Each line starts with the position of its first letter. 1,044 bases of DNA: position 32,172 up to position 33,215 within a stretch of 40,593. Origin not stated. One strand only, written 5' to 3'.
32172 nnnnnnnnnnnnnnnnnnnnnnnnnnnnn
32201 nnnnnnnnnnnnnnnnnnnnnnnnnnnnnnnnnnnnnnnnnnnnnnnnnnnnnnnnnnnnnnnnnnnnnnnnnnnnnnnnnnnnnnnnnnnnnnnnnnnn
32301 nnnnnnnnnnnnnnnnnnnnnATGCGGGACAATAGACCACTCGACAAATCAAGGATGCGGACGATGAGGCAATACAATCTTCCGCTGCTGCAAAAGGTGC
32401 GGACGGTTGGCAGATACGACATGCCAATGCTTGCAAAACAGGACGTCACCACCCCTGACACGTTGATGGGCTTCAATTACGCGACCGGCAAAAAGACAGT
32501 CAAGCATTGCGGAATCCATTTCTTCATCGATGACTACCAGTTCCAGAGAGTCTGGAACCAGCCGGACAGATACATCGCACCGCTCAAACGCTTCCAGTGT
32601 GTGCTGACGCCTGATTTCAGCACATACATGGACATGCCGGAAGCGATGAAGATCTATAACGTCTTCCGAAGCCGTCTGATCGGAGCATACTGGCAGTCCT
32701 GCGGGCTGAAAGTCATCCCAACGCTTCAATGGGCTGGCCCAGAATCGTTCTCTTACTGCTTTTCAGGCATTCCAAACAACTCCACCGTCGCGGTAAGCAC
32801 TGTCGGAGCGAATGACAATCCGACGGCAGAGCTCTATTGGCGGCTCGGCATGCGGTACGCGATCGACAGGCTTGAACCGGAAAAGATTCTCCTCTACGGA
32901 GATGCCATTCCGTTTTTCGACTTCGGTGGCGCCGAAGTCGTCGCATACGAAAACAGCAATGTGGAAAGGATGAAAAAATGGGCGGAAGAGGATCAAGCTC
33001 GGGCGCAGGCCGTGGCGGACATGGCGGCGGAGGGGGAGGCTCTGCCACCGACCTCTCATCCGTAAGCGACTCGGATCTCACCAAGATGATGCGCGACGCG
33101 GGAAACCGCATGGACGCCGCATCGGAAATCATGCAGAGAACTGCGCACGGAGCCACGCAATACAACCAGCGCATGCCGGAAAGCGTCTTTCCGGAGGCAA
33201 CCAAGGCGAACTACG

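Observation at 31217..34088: Large terminase gene split into ATPase and nuclease ORFs by a 1.1-kb two-gene cassette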

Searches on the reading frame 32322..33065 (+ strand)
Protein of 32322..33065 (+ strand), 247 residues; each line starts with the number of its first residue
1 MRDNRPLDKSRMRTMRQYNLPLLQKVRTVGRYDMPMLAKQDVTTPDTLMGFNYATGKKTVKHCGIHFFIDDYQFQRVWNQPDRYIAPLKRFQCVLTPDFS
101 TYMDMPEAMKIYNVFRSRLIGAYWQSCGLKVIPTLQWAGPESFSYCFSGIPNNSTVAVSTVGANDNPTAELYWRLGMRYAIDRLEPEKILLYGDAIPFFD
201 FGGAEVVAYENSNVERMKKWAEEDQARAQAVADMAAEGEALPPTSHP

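Call 3: search_protein_families(library=pfam, proteins=[window:32322-33065:+], max_evalue=0.1)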
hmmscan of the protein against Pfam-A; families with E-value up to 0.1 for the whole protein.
window:32322-33065:+ (247 aa): 1 family
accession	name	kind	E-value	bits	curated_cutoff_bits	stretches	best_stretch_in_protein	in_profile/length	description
PF14386.11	DUF4417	-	1.5e-64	217.3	28.9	1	27-206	2-179/183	Domain of unknown function (DUF4417)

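Call 4: search_protein_families(library=phrogs, proteins=[window:32322-33065:+], max_evalue=0.01)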
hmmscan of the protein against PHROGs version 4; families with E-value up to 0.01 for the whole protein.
window:32322-33065:+ (247 aa): 2 families
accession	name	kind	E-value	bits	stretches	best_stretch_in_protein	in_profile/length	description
phrog_8680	-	unknown function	6e-76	255.4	1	9-225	7-221/221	-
phrog_940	-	DNA, RNA and nucleotide metabolism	5.2e-75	254.1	1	5-234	147-379/388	nuclease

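Call 14: search_dna_similar(query=window:32322-33065:+, collection=phages, mode=protein, max_rows=40)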
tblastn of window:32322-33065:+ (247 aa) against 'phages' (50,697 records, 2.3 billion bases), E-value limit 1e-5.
Records with a match: 507; places in all: 507; records where one place covers at least 80% of the query: 96.
Best place of each record, by identity: <60% 507.
By first word of the organism name: Mycobacterium 385; Streptococcus 57; Gordonia 41; Bacteriophage 12; Fromanvirus 4; Christensenellales 2; Brevibacterium 2; Lactococcus 1; Roseburia 1; Dorea 1; and 1 more.
By host as written in the record: Mycobacterium smegmatis mc2 155 288; Mycobacterium smegmatis mc#155 56; - 25; Gordonia terrae 3612 24; Mycobacterium smegmatis mc2155 14; Gordonia rubripertincta NRRL B-16540 9; Mycobacterium tuberculosis; Mycobacterium smegmatis 5; Mycobacterium smegamtis mc2 155 4; and 61 more.
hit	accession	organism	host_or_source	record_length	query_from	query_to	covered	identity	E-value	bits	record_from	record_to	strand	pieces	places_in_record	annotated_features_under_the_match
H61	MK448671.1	Streptococcus phage Javan115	Streptococcus cristatus DD08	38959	11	223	86%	50.2%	4e-62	215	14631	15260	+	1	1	DNA modification methylase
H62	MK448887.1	Streptococcus phage Javan258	Streptococcus hyovaginalis DSM_12219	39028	1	223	90%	47.1%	7e-61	212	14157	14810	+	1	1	DNA modification methylase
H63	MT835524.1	Bacteriophage sp.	human fecal samples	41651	10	223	87%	48.6%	9e-60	209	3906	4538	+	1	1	record has no annotation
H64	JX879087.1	Streptococcus phage phiNJ2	Streptococcus suis NJ2 serotype 9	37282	11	223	86%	48.8%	3e-59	207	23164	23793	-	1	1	hypothetical protein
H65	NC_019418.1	Streptococcus phage phiNJ2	Streptococcus suis NJ2 serotype 9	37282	11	223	86%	48.8%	3e-59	207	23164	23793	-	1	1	DUF4417 domain-containing protein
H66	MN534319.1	Lactococcus phage proPhi6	Lactococcus lactis subsp. cremoris TIFN6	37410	11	217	84%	50.0%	2e-60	211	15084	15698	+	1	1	chromosome partitioning protein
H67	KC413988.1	Streptococcus phage phiST1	Streptococcus suis ST1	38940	11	220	85%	48.6%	2e-58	205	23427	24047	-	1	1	hypothetical protein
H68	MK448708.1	Streptococcus phage Javan23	Streptococcus agalactiae CCUG_39096_A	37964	11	218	84%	48.6%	1e-58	205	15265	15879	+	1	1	DNA modification methylase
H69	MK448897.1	Streptococcus phage Javan28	Streptococcus agalactiae DE-NI-041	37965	11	218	84%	48.6%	1e-58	205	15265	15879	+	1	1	DNA modification methylase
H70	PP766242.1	Streptococcus phage phiGBSVK-F2_GBSInt11.1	Streptococcus agalactiae JN_AR_GBS259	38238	11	218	84%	48.6%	1e-58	205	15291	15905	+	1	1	DNA modification methylase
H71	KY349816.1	Streptococcus phage Str01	Streptococcus pyogenes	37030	11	223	86%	47.4%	1e-59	208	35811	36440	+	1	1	hypothetical protein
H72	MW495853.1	Streptococcus phage A1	Streptococcus pyogenes ATCC 12202-B1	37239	11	223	86%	47.4%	1e-59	208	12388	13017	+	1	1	hypothetical protein (x2)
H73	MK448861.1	Streptococcus phage Javan174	Streptococcus entericus DSM_14446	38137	11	219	85%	47.8%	1e-58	205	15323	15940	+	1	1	DNA modification methylase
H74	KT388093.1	Streptococcus phage A25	Streptococcus pyogenes K56; ...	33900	11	223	86%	46.9%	8e-59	206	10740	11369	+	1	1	hypothetical protein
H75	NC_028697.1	Streptococcus phage A25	Streptococcus pyogenes K56; ...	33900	11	223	86%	46.9%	8e-59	206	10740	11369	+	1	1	DUF4417 domain-containing protein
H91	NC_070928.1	Streptococcus phage IPP48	Streptococcus pneumoniae ST556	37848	11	219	85%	45.9%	3e-56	199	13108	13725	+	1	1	ParB-like partition nuclease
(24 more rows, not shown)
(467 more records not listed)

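Call 16: get_annotated_region(hit=H75, flank=4000)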
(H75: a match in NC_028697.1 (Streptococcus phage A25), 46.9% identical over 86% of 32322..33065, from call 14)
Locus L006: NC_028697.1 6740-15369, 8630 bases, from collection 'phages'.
description: Streptococcus phage A25, complete genome.
organism: Streptococcus phage A25 (NCBI taxid 1701850)
taxonomy: Viruses; Duplodnaviria; Heunggongvirae; Uroviricota; Caudoviricetes; Stonewallvirus; Stonewallvirus A25
host: Streptococcus pyogenes K56; Streptococcus pyogenes ATCC 12204; source: -; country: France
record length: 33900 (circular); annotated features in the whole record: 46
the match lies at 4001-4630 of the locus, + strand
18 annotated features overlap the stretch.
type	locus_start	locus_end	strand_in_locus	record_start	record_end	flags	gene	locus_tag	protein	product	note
CDS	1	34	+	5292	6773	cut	-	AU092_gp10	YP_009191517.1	DNA primase family protein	-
CDS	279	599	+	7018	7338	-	-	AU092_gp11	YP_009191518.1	Holliday junction resolvase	putative protein, bacteriophage A25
CDS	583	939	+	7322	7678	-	-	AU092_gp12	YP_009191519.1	hypothetical protein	putative protein, bacteriophage A25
CDS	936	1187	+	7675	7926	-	-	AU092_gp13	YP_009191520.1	hypothetical protein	putative protein, bacteriophage A25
CDS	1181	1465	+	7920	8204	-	-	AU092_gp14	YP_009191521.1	DUF3310 domain-containing protein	putative protein, bacteriophage A25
CDS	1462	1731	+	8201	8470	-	-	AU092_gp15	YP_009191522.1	hypothetical protein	putative protein, bacteriophage A25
CDS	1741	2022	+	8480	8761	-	-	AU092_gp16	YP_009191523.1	hypothetical protein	putative protein, bacteriophage A25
CDS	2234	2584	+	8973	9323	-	-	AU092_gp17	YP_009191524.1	DUF1372 family protein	putative protein, bacteriophage A25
CDS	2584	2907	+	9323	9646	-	-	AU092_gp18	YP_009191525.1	hypothetical protein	putative protein, bacteriophage A25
CDS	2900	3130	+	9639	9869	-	-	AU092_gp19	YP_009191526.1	hypothetical protein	putative protein, bacteriophage A25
CDS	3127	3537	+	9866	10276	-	-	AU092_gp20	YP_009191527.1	RusA-like Holliday junction resolvase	-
CDS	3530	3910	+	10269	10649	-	-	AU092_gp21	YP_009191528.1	hypothetical protein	putative protein, bacteriophage A25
CDS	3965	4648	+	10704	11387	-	-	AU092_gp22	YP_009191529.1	DUF4417 domain-containing protein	putative protein, bacteriophage A25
CDS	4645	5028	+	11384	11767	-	-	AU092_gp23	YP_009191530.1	hypothetical protein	putative protein, bacteriophage A25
CDS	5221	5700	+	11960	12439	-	-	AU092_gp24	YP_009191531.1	terminase small subunit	-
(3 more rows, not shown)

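Call 17: get_annotated_region(hit=H91, flank=4000)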
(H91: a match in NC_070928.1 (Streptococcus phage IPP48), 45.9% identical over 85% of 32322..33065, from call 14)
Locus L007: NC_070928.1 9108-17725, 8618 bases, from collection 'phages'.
description: Streptococcus phage IPP48, complete genome.
organism: Streptococcus phage IPP48 (NCBI taxid 1916186)
taxonomy: Viruses; Duplodnaviria; Heunggongvirae; Uroviricota; Caudoviricetes; Paclarkvirus; Paclarkvirus IPP48
host: Streptococcus pneumoniae ST556; source: -; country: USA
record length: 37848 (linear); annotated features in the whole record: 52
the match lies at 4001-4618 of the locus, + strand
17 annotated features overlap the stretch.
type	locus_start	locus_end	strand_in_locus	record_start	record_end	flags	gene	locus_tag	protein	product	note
CDS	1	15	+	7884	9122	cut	-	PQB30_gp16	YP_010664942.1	type II DNA modification methyltransferase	-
CDS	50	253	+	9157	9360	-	-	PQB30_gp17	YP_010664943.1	hypothetical protein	-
CDS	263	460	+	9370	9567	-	-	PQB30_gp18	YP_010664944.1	hypothetical protein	-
CDS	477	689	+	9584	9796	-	-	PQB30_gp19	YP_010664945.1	hypothetical protein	-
CDS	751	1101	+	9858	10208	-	-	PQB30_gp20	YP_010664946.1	RusA-like Holliday junction resolvase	-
CDS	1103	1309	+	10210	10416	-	-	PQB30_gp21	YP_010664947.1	hypothetical protein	-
CDS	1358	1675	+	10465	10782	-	-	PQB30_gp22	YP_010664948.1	hypothetical protein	gp24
CDS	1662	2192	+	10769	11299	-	-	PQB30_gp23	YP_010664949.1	hypothetical protein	-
CDS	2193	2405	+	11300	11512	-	-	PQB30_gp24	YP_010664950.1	hypothetical protein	-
CDS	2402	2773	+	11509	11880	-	-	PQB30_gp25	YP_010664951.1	hypothetical protein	-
CDS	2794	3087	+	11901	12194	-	-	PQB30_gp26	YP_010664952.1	hypothetical protein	-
CDS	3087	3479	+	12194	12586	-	-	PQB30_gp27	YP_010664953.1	hypothetical protein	-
CDS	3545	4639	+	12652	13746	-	-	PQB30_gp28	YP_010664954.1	ParB-like partition nuclease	-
CDS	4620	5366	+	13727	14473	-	-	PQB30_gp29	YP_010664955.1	hypothetical protein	-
CDS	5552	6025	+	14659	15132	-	-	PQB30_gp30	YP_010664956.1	hypothetical protein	-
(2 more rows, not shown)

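Call 18: search_dna_similar(query=window:32322-33065:+, collection=phages, mode=protein, max_rows=60, rows=spread)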
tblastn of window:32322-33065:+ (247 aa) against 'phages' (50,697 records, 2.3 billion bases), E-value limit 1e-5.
Records with a match: 507; places in all: 507; records where one place covers at least 80% of the query: 96.
Best place of each record, by identity: <60% 507.
By first word of the organism name: Mycobacterium 385; Streptococcus 57; Gordonia 41; Bacteriophage 12; Fromanvirus 4; Christensenellales 2; Brevibacterium 2; Lactococcus 1; Roseburia 1; Dorea 1; and 1 more.
By host as written in the record: Mycobacterium smegmatis mc2 155 288; Mycobacterium smegmatis mc#155 56; - 25; Gordonia terrae 3612 24; Mycobacterium smegmatis mc2155 14; Gordonia rubripertincta NRRL B-16540 9; Mycobacterium tuberculosis; Mycobacterium smegmatis 5; Mycobacterium smegamtis mc2 155 4; and 61 more.
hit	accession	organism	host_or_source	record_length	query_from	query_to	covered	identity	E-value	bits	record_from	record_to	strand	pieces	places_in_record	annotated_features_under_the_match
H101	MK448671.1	Streptococcus phage Javan115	Streptococcus cristatus DD08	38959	11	223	86%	50.2%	4e-62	215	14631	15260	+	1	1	DNA modification methylase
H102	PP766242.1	Streptococcus phage phiGBSVK-F2_GBSInt11.1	Streptococcus agalactiae JN_AR_GBS259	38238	11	218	84%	48.6%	1e-58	205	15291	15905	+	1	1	DNA modification methylase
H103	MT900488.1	Streptococcus phage SA01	Streptococcus anginosus SA01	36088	11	223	86%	46.5%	6e-56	197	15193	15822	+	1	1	DNA modification methylase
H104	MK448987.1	Streptococcus phage Javan576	Streptococcus suis LS2Z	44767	8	219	86%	46.0%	4e-55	195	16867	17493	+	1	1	DNA modification methylase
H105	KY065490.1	Streptococcus phage IPP52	Streptococcus pneumoniae 34/3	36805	11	219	85%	45.9%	3e-56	198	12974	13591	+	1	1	ParB-like protein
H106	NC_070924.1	Streptococcus phage IPP55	Streptococcus pneumoniae 47A/1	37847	11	219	85%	45.9%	3e-56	198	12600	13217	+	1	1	ParB-like partition nuclease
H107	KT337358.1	Streptococcus phage phiARI0468-4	Streptococcus pneumoniae 09B10874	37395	11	219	85%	45.9%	5e-56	198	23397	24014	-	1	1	hypothetical protein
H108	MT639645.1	Mycobacterium phage PainterBoy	Mycobacterium smegmatis mc2 155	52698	20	222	82%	39.0%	9e-40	151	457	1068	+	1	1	1: hypothetical protein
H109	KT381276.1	Mycobacterium phage Serenity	Mycobacterium smegmatis mc2 155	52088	20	220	81%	38.4%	1e-38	148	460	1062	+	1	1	hypothetical protein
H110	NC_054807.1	Mycobacterium phage Bugsy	Mycobacterium smegmatis mc2 155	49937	28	242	87%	35.5%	2e-36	142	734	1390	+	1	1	2: nuclease | 3: ADP-ribosyltransferase exoenzyme toxin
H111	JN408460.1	Mycobacterium phage Turbido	Mycobacterium smegmatis mc2 155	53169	28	242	87%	35.5%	2e-36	142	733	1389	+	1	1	2: hypothetical protein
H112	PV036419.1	Christensenellales phage NatCom_6392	Christensenellales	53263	23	197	71%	42.9%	7e-41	154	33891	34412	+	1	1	hypothetical protein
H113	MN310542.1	Mycobacterium phage Keziacharles14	Mycobacterium smegmatis mc2 155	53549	20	223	83%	35.9%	5e-36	140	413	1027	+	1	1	1: hypothetical protein | 2: metalloprotease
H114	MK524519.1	Mycobacterium phage Salz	Mycobacterium smegmatis mc2 155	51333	19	193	71%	41.8%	2e-40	153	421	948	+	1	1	1: hypothetical protein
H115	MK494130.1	Mycobacterium phage Fibonacci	Mycobacterium smegmatis mc2 155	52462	19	193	71%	41.8%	2e-40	153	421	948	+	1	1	1: hypothetical protein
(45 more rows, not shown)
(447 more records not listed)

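Call 36: find_homologous_proteins(query=window:32322-33065:+, max_evalue=1e-10)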
Query window:32322-33065:+ (247 aa): 2263 proteins with E <= 1e-10 among 2462 candidates; the best 120 are listed.
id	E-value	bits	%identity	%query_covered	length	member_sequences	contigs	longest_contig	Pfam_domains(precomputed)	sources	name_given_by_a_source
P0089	9.8e-159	544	100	94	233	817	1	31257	PF14386.12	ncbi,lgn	-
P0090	1.2e-155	534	97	95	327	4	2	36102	PF14386.12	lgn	-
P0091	2.4e-153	526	97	94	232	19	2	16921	PF14386.12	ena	-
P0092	2.1e-152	523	100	91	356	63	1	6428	PF14386.12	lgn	-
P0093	1.6e-147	507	92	94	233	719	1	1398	PF14386.12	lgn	-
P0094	9.9e-146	502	92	94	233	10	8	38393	PF14386.12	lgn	-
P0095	6.3e-145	499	92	94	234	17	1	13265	PF14386.12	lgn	-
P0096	5.5e-144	496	94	91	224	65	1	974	PF14386.12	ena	-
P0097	5.6e-133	460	95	83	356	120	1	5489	PF14386.12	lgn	-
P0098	2.4e-130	451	79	98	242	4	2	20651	PF14386.12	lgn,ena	-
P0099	1.9e-127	442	79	98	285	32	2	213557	PF14386.12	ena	-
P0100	4.7e-121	421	93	77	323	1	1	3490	PF14386.12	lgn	-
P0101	4.3e-113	395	95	72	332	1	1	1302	PF14386.12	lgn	-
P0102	4.8e-111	388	95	70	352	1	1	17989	PF14386.12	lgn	-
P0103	8.2e-101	354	96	64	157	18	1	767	PF14386.12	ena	-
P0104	7.8e-96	338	97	60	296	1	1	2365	PF14386.12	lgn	-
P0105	2.8e-85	304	92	59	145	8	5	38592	PF14386.12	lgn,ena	-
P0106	1.8e-83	298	91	59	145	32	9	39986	PF14386.12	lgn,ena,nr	nr:MAG TPA: protein of unknown function (DUF4417) [Siphoviridae sp. ctmJp3] DAJ84326.1 MAG TPA: prot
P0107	1.2e-81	292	85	62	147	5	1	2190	PF14386.12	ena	-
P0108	1.4e-81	291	55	94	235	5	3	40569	PF14386.12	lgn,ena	-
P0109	8.3e-81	289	55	94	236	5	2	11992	PF14386.12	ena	-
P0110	7.6e-77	276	55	88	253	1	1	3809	PF14386.12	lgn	-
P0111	7.6e-74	266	55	84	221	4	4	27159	PF14386.12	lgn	-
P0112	1.3e-73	265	54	87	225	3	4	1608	PF14386.12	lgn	-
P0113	5.4e-73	263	56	85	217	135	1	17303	PF14386.12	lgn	-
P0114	8.6e-72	259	54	90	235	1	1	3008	PF14386.12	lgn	-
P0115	3.8e-71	257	95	47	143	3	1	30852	PF14386.12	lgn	-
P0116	3.6e-70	254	55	85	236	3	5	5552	PF14386.12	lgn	-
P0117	3.7e-70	254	81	59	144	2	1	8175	PF14386.12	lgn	-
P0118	4.2e-70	254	55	84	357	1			PF14386.12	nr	nr:MAG TPA: protein of unknown function (DUF4417) [Caudoviricetes sp.]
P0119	3.4e-69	251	55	84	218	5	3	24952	PF14386.12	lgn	-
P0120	9.8e-69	249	50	88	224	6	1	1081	PF14386.12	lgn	-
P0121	1.1e-68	249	51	96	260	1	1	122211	PF14386.12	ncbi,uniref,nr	ncbi:DUF4417 domain-containing protein [Bifidobacterium sp. 82T24]|uniref:DUF4417 domain-containing 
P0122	1.5e-68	249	53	85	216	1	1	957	PF14386.12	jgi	-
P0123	2.8e-68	248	51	88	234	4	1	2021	PF14386.12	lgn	-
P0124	2.6e-67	245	52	84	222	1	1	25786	PF14386.12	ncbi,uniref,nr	ncbi:DUF4417 domain-containing protein [Bifidobacterium parmae]|uniref:Chromosome partitioning prote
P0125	3.2e-66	241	51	88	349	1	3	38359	PF14386.12,PF02195.27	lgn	-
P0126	6.1e-66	240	56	84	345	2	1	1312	PF14386.12,PF02195.27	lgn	-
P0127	1.3e-65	239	50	86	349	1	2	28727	PF14386.12,PF02195.27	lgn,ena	-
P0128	9.3e-65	236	49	87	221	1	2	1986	PF14386.12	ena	-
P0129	1.1e-64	236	54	85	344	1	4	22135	PF14386.12,PF02195.27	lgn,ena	-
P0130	2.0e-64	235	48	94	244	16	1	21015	PF14386.12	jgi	jgi:hypothetical protein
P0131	2.6e-64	235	51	86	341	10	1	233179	PF14386.12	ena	-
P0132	4.8e-64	234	52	83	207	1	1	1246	PF14386.12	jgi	-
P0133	1.0e-63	233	49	89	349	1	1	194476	PF14386.12,PF02195.27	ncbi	-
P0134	1.3e-63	233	52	81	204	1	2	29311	PF14386.12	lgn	-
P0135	1.6e-63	232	52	87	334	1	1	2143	PF14386.12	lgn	-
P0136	1.8e-63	232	51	86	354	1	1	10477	PF14386.12,PF02195.27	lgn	-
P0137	2.6e-63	232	53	84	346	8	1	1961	PF14386.12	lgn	-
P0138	2.7e-63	232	51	81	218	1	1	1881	PF14386.12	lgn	-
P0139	2.8e-63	231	49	86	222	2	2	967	PF14386.12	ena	-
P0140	3.9e-63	231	53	84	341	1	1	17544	PF14386.12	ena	-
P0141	5.8e-63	230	53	87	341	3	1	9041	PF14386.12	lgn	-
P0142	5.9e-63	230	49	86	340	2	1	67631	PF14386.12,PF02195.27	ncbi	-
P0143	6.0e-63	230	52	86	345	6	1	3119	PF14386.12,PF02195.27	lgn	-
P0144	6.2e-63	230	52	81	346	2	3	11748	PF14386.12,PF02195.27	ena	-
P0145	7.3e-63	230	51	87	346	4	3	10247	PF14386.12,PF02195.27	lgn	-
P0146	8.8e-63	230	48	87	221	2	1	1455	PF14386.12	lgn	-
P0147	1.1e-62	230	54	82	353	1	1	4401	PF14386.12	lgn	-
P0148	1.1e-62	229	48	93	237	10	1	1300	PF14386.12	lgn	-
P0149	1.3e-62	229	50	86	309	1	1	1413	PF14386.12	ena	-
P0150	1.4e-62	229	50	86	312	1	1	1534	PF14386.12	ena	-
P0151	1.5e-62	229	51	86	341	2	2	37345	PF14386.12,PF02195.27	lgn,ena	-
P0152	1.7e-62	229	52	86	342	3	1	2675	PF14386.12,PF02195.27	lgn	-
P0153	2.5e-62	228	49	88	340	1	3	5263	PF14386.12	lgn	-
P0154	3.2e-62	228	49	85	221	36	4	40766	PF14386.12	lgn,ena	-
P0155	3.3e-62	228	49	87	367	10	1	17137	PF14386.12,PF02195.27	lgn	-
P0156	3.4e-62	228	50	84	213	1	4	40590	PF14386.12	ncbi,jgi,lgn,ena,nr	ncbi:MAG: DUF4417 domain-containing protein [Streptococcaceae bacterium]|nr:DUF4417 domain-containin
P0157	3.7e-62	228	49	88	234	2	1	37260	PF14386.12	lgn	-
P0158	5.0e-62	227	51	84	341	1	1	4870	PF14386.12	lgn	-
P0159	5.7e-62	227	50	87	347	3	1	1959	PF14386.12,PF02195.27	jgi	-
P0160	8.0e-62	227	52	81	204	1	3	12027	PF14386.12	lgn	-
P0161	1.2e-61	226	48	87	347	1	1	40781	PF14386.12,PF02195.27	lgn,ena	-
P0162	1.3e-61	226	47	85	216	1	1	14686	PF14386.12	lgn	-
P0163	1.7e-61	226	51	86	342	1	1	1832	PF14386.12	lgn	-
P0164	2.0e-61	225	47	89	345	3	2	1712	PF14386.12,PF02195.27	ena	-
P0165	2.1e-61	225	51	86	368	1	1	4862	PF14386.12,PF02195.27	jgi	jgi:hypothetical protein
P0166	2.2e-61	225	52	81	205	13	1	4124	PF14386.12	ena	-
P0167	2.3e-61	225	53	77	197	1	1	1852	PF14386.12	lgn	-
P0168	2.3e-61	225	51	85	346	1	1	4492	PF14386.12,PF02195.27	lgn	-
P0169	2.5e-61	225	48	88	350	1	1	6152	PF14386.12,PF02195.27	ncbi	-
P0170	2.7e-61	225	49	86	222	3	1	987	PF14386.12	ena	-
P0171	2.8e-61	225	48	87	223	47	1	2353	PF14386.12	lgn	-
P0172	2.8e-61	225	52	85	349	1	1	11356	PF14386.12,PF02195.27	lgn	-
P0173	2.9e-61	225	50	88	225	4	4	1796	PF14386.12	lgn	-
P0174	3.0e-61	225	50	85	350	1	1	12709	PF14386.12,PF02195.27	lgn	-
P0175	3.4e-61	225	49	86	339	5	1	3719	PF14386.12,PF02195.27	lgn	-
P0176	3.5e-61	225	50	85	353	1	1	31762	PF14386.12,PF02195.27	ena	-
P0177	3.6e-61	225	51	84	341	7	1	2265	PF14386.12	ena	-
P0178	4.0e-61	224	51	81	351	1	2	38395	PF14386.12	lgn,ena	-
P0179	4.0e-61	224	48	88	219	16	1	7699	PF14386.12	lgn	-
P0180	4.4e-61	224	47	87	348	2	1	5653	PF14386.12,PF02195.27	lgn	-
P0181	4.5e-61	224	54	86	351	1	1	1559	PF14386.12,PF02195.27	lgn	-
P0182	4.8e-61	224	49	86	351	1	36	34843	PF14386.12,PF02195.27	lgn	-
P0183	4.8e-61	224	54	79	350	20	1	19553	PF14386.12,PF02195.27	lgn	-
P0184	5.2e-61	224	50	86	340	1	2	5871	PF14386.12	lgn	-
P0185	5.3e-61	224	53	78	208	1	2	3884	PF14386.12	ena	-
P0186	6.1e-61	224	50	86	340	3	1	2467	PF14386.12,PF02195.27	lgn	-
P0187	6.3e-61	224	47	89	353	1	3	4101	PF14386.12,PF02195.27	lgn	-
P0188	6.6e-61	224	47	89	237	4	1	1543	PF14386.12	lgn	-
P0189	6.7e-61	224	53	81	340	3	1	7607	PF14386.12,PF02195.27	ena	-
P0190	7.2e-61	224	50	84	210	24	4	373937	PF14386.12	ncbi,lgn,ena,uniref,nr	ncbi:hypothetical protein Zmor_016410 [Zophobas morio]|uniref:DUF4417 domain-containing protein n=1 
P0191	7.3e-61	224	48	85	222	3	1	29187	PF14386.12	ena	-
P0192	7.3e-61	224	49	88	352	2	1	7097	PF14386.12,PF02195.27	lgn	-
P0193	7.5e-61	223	48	86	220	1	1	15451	PF14386.12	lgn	-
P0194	7.7e-61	223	50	84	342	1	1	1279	PF14386.12,PF02195.27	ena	-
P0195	8.1e-61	223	47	87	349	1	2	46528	PF14386.12,PF02195.27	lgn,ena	-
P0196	9.6e-61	223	50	84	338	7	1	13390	PF14386.12,PF02195.27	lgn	-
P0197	9.7e-61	223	54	80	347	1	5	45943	PF14386.12,PF02195.27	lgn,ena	-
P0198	1.0e-60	223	49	85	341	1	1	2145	PF14386.12,PF02195.27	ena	-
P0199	1.2e-60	223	51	79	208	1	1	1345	PF14386.12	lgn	-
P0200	1.3e-60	223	47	87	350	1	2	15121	PF14386.12,PF02195.27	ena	-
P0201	1.3e-60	223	53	83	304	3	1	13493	PF14386.12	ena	-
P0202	1.3e-60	223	56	69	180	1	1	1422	PF14386.12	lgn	-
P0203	1.6e-60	222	50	85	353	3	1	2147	PF14386.12,PF02195.27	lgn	-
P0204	1.7e-60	222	50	85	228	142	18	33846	PF14386.12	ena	-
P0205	1.7e-60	222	51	86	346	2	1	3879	PF14386.12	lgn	-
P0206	1.8e-60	222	50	86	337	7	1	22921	PF14386.12,PF02195.27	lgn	-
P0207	2.1e-60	222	48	86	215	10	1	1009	PF14386.12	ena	-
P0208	2.3e-60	222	51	84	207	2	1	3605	PF14386.12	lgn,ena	-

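Call 51: predict_structure(alignment_id=A4)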
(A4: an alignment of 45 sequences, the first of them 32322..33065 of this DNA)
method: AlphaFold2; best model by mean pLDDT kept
length: 247 residues; sequences in the alignment: 45
mean_pLDDT: 92.4   pTM: 0.84
mean pLDDT of the five models: 92.4, 92.1, 91.6, 90.7, 90.2
residues with pLDDT >= 90: 202; 70-90: 30; 50-70: 13; < 50: 2
segments of 3 or more residues with pLDDT < 50: none
pLDDT, mean of each block of 10 residues (from residue 1): 68 94 96 98 95 84 91 90 96 96 96 98 98 98 98 98 94 98 98 96 97 82 94 86 66
secondary structure, 60 per line:
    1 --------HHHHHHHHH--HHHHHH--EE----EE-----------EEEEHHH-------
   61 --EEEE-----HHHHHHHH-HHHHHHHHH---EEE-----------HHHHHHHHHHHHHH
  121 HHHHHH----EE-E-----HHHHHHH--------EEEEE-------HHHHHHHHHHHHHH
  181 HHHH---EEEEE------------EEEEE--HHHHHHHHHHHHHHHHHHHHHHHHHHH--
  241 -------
elements in order: H9-17 H20-25 E47-50 E63-66 H72-79 H81-89 E93-95 H107-126 H140-146 E155-159 H167-184 E188-192 E205-209 H212-238
